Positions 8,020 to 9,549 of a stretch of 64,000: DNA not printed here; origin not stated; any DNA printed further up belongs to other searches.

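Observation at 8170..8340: SpoVT/AbrB-like swapped-hairpin domain fused to the N-terminus of the Cmo-like radical SAM/SPASM enzyme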

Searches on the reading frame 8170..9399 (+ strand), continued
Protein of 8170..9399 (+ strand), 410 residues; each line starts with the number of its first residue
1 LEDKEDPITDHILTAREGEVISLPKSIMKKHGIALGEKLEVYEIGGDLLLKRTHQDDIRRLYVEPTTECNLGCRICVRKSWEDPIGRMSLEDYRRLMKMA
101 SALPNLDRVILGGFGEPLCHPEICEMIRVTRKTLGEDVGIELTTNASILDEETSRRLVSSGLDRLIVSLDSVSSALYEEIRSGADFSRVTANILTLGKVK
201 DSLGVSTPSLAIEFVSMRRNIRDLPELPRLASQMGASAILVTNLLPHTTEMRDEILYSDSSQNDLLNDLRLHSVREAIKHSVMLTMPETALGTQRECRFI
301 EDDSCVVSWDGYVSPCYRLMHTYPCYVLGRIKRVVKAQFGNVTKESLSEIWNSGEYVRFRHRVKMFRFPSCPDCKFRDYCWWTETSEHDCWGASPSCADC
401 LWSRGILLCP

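Call 82: find_homologous_proteins(query=P0247, max_evalue=1e-20)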
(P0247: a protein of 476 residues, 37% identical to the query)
Query P0247 (476 aa): 481 proteins with E <= 1e-20 among 8000 candidates; the best 120 are listed.
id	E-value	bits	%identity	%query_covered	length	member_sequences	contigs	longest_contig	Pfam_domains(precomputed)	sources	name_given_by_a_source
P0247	0.0e+0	1117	100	100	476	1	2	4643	PF12844.14,PF13186.12,PF04055.28,PF01381.29,PF13560.13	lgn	-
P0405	2.1e-165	569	59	79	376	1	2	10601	PF13186.12,PF04055.28,PF13353.12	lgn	-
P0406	3.7e-131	456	52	79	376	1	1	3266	PF13186.12,PF04055.28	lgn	-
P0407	2.6e-125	437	50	78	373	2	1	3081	PF13186.12,PF04055.28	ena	-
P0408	2.1e-124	434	49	79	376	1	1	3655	PF13186.12,PF04055.28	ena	-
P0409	4.1e-124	433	48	79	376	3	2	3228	PF13186.12,PF04055.28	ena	-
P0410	1.3e-123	431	50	78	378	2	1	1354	PF13186.12,PF04055.28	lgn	-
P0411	7.1e-123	429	49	79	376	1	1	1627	PF13186.12,PF04055.28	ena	-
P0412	4.5e-122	426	50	78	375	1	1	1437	PF13186.12,PF04055.28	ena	-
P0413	6.9e-121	422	49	79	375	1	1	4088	PF13186.12,PF04055.28,PF13353.12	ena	-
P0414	5.7e-119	416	49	79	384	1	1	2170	PF13186.12,PF04055.28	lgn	-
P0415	4.3e-118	413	48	78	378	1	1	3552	PF13186.12,PF04055.28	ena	-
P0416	1.3e-117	411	48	79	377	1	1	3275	PF13186.12,PF04055.28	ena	-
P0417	1.3e-116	408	47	79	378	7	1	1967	PF13186.12,PF04055.28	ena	-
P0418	2.6e-116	407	47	79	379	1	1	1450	PF13186.12,PF04055.28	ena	-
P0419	6.9e-116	406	47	78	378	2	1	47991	PF13186.12,PF04055.28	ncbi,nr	ncbi:MAG: radical SAM protein [Ruminococcaceae bacterium]|nr:radical SAM protein [Oscillospiraceae b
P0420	6.6e-115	402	49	79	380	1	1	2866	PF13186.12,PF04055.28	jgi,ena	-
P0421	2.3e-114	401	46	79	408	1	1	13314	PF13186.12,PF04055.28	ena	-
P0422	2.3e-113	397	46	79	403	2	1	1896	PF13186.12,PF04055.28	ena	-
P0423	3.0e-113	397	47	79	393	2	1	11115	PF13186.12,PF04055.28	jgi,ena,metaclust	metaclust:\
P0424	3.1e-113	397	46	79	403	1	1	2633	PF13186.12,PF04055.28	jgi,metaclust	metaclust:\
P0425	7.3e-112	392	46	78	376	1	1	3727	PF13186.12,PF04055.28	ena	-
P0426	8.7e-111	389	50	72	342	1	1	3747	PF13186.12,PF04055.28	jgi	jgi:MoaA/NifB/PqqE/SkfB family radical SAM enzyme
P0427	4.3e-110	387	44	78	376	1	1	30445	PF13186.12,PF04055.28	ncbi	-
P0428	1.1e-108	382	48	75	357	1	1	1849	PF13186.12,PF04055.28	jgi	-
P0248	2.7e-108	381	46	78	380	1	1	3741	PF13186.12,PF04055.28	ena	-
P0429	6.7e-108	379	49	72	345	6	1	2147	PF13186.12,PF04055.28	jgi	-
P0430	8.7e-108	379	43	78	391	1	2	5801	PF13186.12,PF04055.28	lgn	-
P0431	1.9e-107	378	46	78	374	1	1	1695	PF13186.12,PF04055.28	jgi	jgi:MoaA/NifB/PqqE/SkfB family radical SAM enzyme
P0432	1.3e-106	375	49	78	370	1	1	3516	PF13186.12,PF04055.28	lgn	-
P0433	2.8e-106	374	45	79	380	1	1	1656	PF13186.12,PF04055.28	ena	-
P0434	6.3e-105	370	45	78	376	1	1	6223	PF13186.12,PF04055.28,PF13353.12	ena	-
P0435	1.3e-103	365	46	78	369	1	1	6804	PF13186.12,PF04055.28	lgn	-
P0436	2.8e-103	364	44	79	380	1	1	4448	PF13186.12,PF04055.28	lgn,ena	-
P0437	6.7e-103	363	43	78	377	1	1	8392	PF13186.12,PF04055.28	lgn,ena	-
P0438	2.3e-102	361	47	78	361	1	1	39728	PF13186.12,PF04055.28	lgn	-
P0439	6.6e-102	360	43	78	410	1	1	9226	PF13186.12,PF04055.28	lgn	-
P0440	6.2e-101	356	46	72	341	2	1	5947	PF13186.12,PF04055.28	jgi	-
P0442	3.1e-97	344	46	75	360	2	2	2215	PF13186.12,PF04055.28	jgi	-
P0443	1.0e-96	342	42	79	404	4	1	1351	PF13186.12,PF04055.28,PF13353.12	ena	-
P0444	1.7e-95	338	43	79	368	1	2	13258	PF13186.12,PF04055.28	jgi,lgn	-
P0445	1.1e-94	336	42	79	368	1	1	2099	PF13186.12,PF04055.28,PF13353.12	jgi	-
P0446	1.4e-94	335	41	79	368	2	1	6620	PF13186.12,PF04055.28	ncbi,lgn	-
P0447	1.3e-92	329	44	72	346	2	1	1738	PF13186.12,PF04055.28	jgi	-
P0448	3.3e-92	328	42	78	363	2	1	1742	PF13186.12,PF04055.28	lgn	-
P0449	4.9e-89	317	39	80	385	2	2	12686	PF13186.12,PF04055.28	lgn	-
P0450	3.4e-87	311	41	75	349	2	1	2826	PF13186.12,PF04055.28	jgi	jgi:MoaA/NifB/PqqE/SkfB family radical SAM enzyme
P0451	3.7e-87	311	41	78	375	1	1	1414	PF13186.12,PF04055.28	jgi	jgi:MoaA/NifB/PqqE/SkfB family radical SAM enzyme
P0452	9.3e-87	310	40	78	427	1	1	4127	PF13186.12,PF04055.28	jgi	jgi:radical SAM protein with 4Fe4S-binding SPASM domain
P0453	1.2e-86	309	38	84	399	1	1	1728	PF13186.12,PF04055.28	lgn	-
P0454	1.4e-86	309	41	78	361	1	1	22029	PF13186.12,PF04055.28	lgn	-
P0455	1.7e-86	309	43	78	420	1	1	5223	PF13186.12,PF04055.28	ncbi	-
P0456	4.9e-86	307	41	79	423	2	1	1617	PF13186.12,PF04055.28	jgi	jgi:MoaA/NifB/PqqE/SkfB family radical SAM enzyme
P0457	9.0e-86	306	40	79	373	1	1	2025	PF13186.12,PF04055.28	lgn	-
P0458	2.3e-85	305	41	79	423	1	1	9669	PF13186.12,PF04055.28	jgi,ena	-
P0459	3.4e-85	304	42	79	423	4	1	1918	PF13186.12,PF04055.28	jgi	-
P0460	5.5e-85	304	40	79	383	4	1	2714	PF13186.12,PF04055.28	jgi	jgi:MoaA/NifB/PqqE/SkfB family radical SAM enzyme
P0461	7.4e-85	303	41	79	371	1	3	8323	PF13186.12,PF04055.28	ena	-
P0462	8.7e-85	303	41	78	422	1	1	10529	PF13186.12,PF04055.28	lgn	-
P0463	1.1e-84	303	39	80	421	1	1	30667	PF13186.12,PF04055.28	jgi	jgi:MoaA/NifB/PqqE/SkfB family radical SAM enzyme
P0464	1.3e-84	302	42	79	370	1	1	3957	PF13186.12,PF04055.28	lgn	-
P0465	1.5e-84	302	40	79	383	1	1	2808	PF13186.12,PF04055.28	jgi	-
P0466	1.5e-84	302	41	78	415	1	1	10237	PF13186.12,PF04055.28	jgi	jgi:MoaA/NifB/PqqE/SkfB family radical SAM enzyme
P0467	1.8e-84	302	42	78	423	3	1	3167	PF13186.12,PF04055.28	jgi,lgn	jgi:MoaA/NifB/PqqE/SkfB family radical SAM enzyme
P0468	2.4e-84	302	40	79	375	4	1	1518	PF13186.12,PF04055.28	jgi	jgi:MoaA/NifB/PqqE/SkfB family radical SAM enzyme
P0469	3.4e-84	301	42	72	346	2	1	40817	PF13186.12,PF04055.28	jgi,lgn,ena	-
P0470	3.9e-84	301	40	78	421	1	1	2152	PF13186.12,PF04055.28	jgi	jgi:MoaA/NifB/PqqE/SkfB family radical SAM enzyme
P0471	7.0e-84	300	40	78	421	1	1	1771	PF13186.12,PF04055.28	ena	-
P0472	9.8e-84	300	38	80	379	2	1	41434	PF13186.12,PF04055.28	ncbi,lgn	-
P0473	1.4e-83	299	39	79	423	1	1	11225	PF13186.12,PF04055.28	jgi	-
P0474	1.6e-83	299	40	78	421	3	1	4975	PF13186.12,PF04055.28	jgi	jgi:MoaA/NifB/PqqE/SkfB family radical SAM enzyme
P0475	1.8e-83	299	39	79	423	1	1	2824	PF13186.12,PF04055.28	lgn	-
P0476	3.0e-83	298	39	78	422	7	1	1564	PF13186.12,PF04055.28,PF04014.24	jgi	jgi:MoaA/NifB/PqqE/SkfB family radical SAM enzyme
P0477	3.2e-83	298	38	78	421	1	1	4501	PF13186.12,PF04055.28,PF04014.24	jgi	jgi:MoaA/NifB/PqqE/SkfB family radical SAM enzyme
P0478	3.8e-83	298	40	78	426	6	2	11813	PF13186.12,PF04055.28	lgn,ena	-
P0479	5.0e-83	297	41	78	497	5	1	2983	PF13186.12,PF04055.28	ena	-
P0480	6.0e-83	297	41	78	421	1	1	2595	PF13186.12,PF04055.28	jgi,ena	-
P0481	6.5e-83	297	41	78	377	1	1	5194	PF13186.12,PF04055.28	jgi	jgi:MoaA/NifB/PqqE/SkfB family radical SAM enzyme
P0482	7.8e-83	297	40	78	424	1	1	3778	PF13186.12,PF04055.28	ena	-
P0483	7.8e-83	297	39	78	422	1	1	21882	PF13186.12,PF04055.28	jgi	jgi:MoaA/NifB/PqqE/SkfB family radical SAM enzyme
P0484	9.3e-83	296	40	78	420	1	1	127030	PF13186.12,PF04055.28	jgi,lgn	jgi:MoaA/NifB/PqqE/SkfB family radical SAM enzyme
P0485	1.0e-82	296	38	82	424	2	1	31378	PF13186.12,PF04055.28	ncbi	-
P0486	1.1e-82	296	43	78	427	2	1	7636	PF13186.12,PF04055.28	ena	-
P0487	1.7e-82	295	39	78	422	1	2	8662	PF13186.12,PF04055.28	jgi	jgi:MoaA/NifB/PqqE/SkfB family radical SAM enzyme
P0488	3.8e-82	294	38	80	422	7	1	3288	PF13186.12,PF04055.28,PF04014.24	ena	-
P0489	4.1e-82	294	39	80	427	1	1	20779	PF13186.12,PF04055.28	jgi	jgi:MoaA/NifB/PqqE/SkfB family radical SAM enzyme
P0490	4.3e-82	294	39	78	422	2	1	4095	PF13186.12,PF04055.28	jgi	jgi:MoaA/NifB/PqqE/SkfB family radical SAM enzyme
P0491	4.9e-82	294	38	80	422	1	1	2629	PF13186.12,PF04055.28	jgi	jgi:MoaA/NifB/PqqE/SkfB family radical SAM enzyme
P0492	5.2e-82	294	39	78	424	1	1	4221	PF13186.12,PF04055.28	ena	-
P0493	6.1e-82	294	39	78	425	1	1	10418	PF13186.12,PF04055.28,PF04014.24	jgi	jgi:MoaA/NifB/PqqE/SkfB family radical SAM enzyme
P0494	6.4e-82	294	40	78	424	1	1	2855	PF13186.12,PF04055.28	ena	-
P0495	7.4e-82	293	40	78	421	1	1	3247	PF13186.12,PF04055.28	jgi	jgi:MoaA/NifB/PqqE/SkfB family radical SAM enzyme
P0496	8.2e-82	293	39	80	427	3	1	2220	PF13186.12,PF04055.28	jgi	jgi:MoaA/NifB/PqqE/SkfB family radical SAM enzyme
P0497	1.0e-81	293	39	80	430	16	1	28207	PF13186.12,PF04055.28,PF04014.24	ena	-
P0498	1.2e-81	293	40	78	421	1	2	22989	PF13186.12,PF04055.28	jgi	jgi:MoaA/NifB/PqqE/SkfB family radical SAM enzyme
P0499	1.3e-81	293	39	78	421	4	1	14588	PF13186.12,PF04055.28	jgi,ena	-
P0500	1.6e-81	292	39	78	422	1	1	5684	PF13186.12,PF04055.28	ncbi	-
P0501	1.9e-81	292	39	78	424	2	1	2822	PF13186.12,PF04055.28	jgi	jgi:MoaA/NifB/PqqE/SkfB family radical SAM enzyme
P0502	2.0e-81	292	39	80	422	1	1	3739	PF13186.12,PF04055.28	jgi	jgi:MoaA/NifB/PqqE/SkfB family radical SAM enzyme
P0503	2.4e-81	292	42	75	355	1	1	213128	PF13186.12,PF04055.28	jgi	jgi:MoaA/NifB/PqqE/SkfB family radical SAM enzyme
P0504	2.5e-81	292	38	89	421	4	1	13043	PF13186.12,PF04055.28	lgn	-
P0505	2.6e-81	292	40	80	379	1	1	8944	PF13186.12,PF04055.28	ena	-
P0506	3.0e-81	291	38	80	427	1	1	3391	PF13186.12,PF04055.28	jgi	jgi:MoaA/NifB/PqqE/SkfB family radical SAM enzyme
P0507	3.5e-81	291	38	78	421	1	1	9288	PF13186.12,PF04055.28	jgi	jgi:MoaA/NifB/PqqE/SkfB family radical SAM enzyme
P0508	3.6e-81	291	39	79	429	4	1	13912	PF13186.12,PF04055.28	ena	-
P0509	3.8e-81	291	38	80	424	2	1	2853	PF13186.12,PF04055.28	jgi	jgi:MoaA/NifB/PqqE/SkfB family radical SAM enzyme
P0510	5.6e-81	291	40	78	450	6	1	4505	PF13186.12,PF04055.28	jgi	jgi:MoaA/NifB/PqqE/SkfB family radical SAM enzyme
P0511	7.1e-81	290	40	78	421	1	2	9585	PF13186.12,PF04055.28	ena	-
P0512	7.9e-81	290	39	78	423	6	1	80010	PF13186.12,PF04055.28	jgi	jgi:MoaA/NifB/PqqE/SkfB family radical SAM enzyme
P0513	9.9e-81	290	38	79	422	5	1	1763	PF13186.12,PF04055.28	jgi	-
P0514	1.0e-80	290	38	80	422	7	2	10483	PF13186.12,PF04055.28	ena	-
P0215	1.1e-80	290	39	80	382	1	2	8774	PF13186.12,PF04055.28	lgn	-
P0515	1.1e-80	290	36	87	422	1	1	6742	PF13186.12,PF04055.28,PF04014.24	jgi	jgi:MoaA/NifB/PqqE/SkfB family radical SAM enzyme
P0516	1.2e-80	289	38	79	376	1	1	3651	PF13186.12,PF04055.28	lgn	-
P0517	1.5e-80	289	38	78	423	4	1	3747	PF13186.12,PF04055.28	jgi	jgi:MoaA/NifB/PqqE/SkfB family radical SAM enzyme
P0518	1.8e-80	289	39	79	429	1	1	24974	PF13186.12,PF04055.28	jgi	jgi:MoaA/NifB/PqqE/SkfB family radical SAM enzyme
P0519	2.1e-80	289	38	78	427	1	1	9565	PF13186.12,PF04055.28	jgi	jgi:MoaA/NifB/PqqE/SkfB family radical SAM enzyme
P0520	3.3e-80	288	40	78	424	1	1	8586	PF13186.12,PF04055.28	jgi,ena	-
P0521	4.5e-80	288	39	78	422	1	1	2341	PF13186.12,PF04055.28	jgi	-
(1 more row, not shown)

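Call 83: find_encoding_contigs(protein=P0497, flank=6000, max_places=2)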
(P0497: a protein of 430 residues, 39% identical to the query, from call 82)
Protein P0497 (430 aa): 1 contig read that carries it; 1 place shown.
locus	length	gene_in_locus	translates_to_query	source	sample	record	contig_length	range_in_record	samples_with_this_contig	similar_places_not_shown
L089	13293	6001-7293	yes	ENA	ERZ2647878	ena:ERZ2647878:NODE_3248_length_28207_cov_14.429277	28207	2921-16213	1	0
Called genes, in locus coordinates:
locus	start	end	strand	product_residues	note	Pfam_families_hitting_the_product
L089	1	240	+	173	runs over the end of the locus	-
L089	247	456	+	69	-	-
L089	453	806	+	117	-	-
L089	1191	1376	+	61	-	PF13614:AAA_31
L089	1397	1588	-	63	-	-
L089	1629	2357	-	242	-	PF01814:Hemerythrin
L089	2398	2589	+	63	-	-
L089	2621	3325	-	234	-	PF01758:SBF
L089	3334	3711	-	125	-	PF01758:SBF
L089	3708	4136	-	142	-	PF01022:HTH_5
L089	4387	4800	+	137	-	PF12840:HTH_20, PF01022:HTH_5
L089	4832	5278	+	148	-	-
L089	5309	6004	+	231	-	PF13386:DsbD_2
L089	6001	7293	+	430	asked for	PF04014:MazE_antitoxin, PF04055:Radical_SAM, PF13186:SPASM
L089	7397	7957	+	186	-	PF00581:Rhodanese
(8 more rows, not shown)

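Call 84: find_encoding_contigs(protein=P0484, flank=6000, max_places=1)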
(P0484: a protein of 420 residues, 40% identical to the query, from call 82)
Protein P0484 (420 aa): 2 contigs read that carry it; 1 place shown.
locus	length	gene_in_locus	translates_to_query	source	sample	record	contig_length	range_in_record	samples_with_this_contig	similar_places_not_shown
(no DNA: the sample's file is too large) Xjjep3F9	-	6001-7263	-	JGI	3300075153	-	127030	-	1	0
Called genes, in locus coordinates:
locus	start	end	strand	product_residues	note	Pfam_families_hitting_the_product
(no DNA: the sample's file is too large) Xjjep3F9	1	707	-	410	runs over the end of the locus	PF25917:BSH_RND, PF25919:BSH_CusB, PF25973:BSH_CzcB, PF25881:HH_YBHG, PF25954:Beta-barrel_RND_2 (weak), PF25990:Beta-barrel_YknX (weak), PF25989:YknX_C, PF25975:CzcB_C, +3 more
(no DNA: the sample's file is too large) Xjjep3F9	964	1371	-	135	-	PF01451:LMWPc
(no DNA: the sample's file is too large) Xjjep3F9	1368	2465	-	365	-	PF01758:SBF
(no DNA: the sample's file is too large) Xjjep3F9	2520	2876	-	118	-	PF01022:HTH_5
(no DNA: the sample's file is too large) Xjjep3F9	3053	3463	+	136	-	PF12840:HTH_20, PF01022:HTH_5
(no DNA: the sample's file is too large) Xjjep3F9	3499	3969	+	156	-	-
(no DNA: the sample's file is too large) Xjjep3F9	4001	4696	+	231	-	PF13386:DsbD_2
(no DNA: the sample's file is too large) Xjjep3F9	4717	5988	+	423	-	PF04055:Radical_SAM, PF13186:SPASM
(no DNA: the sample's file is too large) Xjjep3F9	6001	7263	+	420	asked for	PF04055:Radical_SAM, PF13186:SPASM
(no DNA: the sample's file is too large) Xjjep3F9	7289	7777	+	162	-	PF00581:Rhodanese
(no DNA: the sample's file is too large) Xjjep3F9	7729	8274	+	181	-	PF00581:Rhodanese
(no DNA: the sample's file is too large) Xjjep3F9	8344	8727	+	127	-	PF12840:HTH_20 (weak), PF01022:HTH_5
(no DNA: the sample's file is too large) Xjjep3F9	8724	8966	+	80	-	PF13192:Thioredoxin_3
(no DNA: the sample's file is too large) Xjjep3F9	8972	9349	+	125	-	-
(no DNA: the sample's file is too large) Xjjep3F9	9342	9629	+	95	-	PF00037:Fer4 (faint), PF12838:Fer4_7 (faint)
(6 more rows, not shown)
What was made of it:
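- In the sister clade another small carrier-type protein (GcvH-like) and rhodanese are adjacent (calls 83, 84).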
